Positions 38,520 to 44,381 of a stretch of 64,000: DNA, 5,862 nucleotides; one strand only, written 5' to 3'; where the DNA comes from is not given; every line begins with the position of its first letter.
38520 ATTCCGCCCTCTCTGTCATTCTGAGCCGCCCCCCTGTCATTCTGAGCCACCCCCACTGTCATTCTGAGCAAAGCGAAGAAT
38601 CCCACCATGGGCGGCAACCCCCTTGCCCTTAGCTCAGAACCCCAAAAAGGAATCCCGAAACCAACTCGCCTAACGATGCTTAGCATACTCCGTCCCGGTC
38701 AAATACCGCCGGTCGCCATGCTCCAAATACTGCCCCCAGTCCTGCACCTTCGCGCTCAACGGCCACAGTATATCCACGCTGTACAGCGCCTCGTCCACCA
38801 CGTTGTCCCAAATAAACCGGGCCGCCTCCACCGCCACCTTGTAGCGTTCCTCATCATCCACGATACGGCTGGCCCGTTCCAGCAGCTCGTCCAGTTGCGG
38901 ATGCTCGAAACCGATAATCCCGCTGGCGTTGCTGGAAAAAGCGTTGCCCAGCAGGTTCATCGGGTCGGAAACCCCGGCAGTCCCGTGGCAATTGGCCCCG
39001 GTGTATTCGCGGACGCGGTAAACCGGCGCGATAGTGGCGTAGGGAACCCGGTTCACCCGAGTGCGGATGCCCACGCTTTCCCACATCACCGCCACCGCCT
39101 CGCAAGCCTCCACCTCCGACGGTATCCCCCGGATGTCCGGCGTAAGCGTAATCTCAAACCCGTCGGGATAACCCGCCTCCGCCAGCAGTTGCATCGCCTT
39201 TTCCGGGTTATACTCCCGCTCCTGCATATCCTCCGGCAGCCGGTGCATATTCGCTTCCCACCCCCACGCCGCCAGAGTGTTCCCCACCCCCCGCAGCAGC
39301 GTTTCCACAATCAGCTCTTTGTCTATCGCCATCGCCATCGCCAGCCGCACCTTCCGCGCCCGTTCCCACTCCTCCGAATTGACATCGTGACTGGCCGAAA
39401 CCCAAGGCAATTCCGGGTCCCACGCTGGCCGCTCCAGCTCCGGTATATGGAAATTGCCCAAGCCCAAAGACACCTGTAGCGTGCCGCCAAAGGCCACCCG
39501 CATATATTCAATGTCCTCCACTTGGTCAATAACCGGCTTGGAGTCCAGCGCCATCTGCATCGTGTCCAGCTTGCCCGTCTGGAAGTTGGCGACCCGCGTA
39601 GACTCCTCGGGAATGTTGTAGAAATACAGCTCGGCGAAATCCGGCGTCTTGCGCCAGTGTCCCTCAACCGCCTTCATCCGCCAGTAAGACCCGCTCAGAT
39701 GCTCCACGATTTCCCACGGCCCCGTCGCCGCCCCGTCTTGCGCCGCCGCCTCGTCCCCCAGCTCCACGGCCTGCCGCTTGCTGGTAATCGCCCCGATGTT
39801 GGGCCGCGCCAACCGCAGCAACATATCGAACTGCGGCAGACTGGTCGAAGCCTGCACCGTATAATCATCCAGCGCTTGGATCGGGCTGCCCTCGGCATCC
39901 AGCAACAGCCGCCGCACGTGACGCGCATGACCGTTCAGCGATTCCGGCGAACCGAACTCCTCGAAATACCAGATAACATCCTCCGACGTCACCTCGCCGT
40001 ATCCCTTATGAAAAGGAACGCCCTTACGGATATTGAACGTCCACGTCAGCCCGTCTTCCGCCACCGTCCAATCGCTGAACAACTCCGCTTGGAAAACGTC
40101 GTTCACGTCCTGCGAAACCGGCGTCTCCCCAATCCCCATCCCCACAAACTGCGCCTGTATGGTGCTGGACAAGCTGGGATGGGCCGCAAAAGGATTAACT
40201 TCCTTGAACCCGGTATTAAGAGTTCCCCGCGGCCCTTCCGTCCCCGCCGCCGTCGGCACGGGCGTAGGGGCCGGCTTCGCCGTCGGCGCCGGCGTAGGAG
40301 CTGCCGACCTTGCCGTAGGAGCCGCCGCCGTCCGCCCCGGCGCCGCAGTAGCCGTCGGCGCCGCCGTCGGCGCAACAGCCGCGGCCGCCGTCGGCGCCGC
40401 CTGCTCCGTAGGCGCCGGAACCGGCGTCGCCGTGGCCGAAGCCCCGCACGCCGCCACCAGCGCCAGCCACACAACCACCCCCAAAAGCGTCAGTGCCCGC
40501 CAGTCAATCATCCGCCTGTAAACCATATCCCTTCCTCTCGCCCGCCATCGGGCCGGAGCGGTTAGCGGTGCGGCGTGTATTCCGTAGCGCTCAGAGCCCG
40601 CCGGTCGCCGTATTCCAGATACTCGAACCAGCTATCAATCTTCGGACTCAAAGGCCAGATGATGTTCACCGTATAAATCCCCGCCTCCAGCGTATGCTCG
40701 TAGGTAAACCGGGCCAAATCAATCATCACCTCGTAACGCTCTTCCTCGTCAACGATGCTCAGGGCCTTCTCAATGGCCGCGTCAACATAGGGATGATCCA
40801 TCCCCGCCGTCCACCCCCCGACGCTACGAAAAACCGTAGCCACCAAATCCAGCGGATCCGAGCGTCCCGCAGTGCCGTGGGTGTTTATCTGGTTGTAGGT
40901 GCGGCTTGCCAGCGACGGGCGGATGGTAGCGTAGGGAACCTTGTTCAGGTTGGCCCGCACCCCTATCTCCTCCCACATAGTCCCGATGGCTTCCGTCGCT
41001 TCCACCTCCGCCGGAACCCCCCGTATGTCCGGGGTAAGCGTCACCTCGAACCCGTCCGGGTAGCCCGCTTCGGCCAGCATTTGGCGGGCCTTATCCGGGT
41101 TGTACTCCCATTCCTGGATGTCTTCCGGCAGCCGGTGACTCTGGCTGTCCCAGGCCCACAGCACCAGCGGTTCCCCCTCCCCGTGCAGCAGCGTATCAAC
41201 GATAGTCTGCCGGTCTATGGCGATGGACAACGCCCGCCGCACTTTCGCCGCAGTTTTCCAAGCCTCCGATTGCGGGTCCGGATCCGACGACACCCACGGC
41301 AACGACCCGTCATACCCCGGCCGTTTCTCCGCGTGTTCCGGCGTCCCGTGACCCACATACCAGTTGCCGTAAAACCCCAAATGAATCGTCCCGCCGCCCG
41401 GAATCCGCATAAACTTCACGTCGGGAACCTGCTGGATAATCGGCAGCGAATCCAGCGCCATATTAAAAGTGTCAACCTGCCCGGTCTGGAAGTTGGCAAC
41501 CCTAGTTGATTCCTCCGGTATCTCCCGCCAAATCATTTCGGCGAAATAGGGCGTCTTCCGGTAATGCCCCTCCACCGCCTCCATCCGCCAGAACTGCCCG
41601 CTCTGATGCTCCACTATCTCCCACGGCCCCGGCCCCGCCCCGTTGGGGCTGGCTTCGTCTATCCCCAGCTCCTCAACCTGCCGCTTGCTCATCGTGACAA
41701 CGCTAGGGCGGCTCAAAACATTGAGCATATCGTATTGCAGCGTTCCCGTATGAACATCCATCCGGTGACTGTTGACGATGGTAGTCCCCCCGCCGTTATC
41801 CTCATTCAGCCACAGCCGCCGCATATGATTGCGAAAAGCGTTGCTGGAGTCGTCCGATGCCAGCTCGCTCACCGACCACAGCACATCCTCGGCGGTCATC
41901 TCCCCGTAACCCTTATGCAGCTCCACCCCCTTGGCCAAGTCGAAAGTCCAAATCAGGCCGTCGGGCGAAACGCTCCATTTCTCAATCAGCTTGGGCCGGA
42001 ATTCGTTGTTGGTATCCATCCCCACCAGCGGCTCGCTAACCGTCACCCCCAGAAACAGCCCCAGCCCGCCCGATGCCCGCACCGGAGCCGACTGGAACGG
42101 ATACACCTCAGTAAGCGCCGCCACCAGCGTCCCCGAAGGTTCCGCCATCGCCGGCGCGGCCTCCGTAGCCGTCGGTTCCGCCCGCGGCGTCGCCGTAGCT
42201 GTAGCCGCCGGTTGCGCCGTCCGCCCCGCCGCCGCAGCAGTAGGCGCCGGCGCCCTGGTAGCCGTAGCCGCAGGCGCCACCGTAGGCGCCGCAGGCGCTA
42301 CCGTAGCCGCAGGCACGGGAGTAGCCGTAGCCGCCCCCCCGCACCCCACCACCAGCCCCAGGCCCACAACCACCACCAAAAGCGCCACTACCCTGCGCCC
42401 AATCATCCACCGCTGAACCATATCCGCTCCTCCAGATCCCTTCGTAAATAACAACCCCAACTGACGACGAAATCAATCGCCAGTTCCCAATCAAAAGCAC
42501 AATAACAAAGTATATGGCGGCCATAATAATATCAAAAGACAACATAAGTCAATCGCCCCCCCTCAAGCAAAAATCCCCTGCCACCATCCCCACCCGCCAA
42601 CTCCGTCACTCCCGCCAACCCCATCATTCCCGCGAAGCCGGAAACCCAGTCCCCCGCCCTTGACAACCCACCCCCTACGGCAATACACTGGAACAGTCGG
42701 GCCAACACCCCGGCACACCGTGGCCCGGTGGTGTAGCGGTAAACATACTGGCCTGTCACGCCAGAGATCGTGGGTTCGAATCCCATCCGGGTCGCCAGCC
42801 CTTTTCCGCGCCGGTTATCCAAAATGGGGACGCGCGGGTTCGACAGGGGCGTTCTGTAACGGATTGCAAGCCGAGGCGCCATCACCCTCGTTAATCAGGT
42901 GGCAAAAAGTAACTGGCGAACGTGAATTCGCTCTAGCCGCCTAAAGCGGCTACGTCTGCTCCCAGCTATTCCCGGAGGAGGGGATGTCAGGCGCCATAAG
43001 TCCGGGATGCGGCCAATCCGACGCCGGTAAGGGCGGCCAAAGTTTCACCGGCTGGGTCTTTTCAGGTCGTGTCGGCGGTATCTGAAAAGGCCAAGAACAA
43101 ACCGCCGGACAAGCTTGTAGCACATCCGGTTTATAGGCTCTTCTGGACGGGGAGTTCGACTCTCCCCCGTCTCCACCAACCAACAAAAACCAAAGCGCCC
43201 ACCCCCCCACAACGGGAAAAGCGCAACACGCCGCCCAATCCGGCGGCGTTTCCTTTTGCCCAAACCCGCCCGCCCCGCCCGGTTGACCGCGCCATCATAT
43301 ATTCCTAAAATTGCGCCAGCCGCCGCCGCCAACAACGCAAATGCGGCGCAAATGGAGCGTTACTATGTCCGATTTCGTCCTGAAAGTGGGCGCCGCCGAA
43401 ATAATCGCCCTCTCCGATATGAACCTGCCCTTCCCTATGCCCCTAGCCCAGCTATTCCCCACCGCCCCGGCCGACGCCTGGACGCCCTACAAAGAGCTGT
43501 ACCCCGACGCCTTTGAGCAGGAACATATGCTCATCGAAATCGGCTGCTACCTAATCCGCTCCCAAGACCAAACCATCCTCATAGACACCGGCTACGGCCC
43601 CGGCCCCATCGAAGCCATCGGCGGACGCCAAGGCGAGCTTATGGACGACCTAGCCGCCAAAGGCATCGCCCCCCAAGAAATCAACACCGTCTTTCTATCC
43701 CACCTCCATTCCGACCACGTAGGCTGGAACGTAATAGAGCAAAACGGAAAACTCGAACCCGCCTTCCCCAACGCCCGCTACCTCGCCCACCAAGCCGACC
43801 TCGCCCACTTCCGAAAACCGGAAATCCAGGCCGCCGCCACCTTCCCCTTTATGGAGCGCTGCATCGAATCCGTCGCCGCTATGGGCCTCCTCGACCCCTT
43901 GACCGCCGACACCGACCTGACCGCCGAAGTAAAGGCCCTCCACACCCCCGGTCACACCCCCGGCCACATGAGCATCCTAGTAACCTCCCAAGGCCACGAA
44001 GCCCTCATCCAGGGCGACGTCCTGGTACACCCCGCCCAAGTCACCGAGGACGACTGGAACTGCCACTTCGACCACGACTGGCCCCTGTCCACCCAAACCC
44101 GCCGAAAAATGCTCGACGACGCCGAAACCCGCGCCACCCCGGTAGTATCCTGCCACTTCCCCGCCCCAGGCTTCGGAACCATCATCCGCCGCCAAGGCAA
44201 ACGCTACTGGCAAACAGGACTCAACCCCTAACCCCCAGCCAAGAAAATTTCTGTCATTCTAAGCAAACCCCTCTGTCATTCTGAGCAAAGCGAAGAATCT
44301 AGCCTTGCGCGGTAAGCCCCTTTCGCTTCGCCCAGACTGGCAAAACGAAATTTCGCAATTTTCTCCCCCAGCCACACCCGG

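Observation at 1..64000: Base composition and codon usage are mirrored between the two strands, independent of gene direction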

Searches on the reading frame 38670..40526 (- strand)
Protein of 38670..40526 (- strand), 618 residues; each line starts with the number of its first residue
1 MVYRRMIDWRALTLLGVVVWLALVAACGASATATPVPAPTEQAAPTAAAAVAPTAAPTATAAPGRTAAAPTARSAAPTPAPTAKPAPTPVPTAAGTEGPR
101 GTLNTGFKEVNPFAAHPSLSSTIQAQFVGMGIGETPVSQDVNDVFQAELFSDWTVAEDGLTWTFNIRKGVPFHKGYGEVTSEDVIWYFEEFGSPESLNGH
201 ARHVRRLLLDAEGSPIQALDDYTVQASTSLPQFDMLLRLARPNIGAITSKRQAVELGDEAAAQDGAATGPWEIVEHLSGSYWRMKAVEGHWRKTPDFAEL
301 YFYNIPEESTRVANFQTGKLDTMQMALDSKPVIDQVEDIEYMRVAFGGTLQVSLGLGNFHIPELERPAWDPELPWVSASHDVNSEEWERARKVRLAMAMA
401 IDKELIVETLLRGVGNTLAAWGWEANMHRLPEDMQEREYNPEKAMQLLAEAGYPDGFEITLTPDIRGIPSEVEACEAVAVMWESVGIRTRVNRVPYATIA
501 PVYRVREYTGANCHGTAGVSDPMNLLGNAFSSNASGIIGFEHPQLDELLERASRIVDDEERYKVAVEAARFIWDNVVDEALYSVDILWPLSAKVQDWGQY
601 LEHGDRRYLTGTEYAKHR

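Call 7: find_encoding_contigs(protein=window:38670-40526:-, flank=10000, max_places=6)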
Protein window:38670-40526:- (618 aa): no gene with exactly this product is on record in the collection.

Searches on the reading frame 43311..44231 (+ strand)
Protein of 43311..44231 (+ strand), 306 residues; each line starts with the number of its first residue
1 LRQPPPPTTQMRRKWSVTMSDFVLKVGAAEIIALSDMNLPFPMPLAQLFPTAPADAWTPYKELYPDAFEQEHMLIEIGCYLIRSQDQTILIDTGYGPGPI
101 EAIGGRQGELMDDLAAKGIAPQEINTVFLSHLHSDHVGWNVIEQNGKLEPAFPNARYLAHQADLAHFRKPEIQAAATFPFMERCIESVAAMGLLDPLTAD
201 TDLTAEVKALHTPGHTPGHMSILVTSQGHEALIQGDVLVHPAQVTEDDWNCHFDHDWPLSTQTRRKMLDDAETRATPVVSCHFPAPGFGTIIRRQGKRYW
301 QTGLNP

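Call 19: search_protein_families(library=pfam, proteins=[window:43311-44231:+])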
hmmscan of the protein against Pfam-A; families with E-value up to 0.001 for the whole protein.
window:43311-44231:+ (306 aa): 3 families
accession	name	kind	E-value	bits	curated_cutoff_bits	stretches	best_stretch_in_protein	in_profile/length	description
PF00753.33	Lactamase_B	-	2.2e-20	73.9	22.7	1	79-270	8-187/196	Metallo-beta-lactamase superfamily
PF13483.12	Lactamase_B_3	-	0.00012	22.5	24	1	77-174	7-77/160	Beta-lactamase superfamily domain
PF12706.13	Lactamase_B_2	-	0.00022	21.4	27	1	88-199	2-98/200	Beta-lactamase superfamily domain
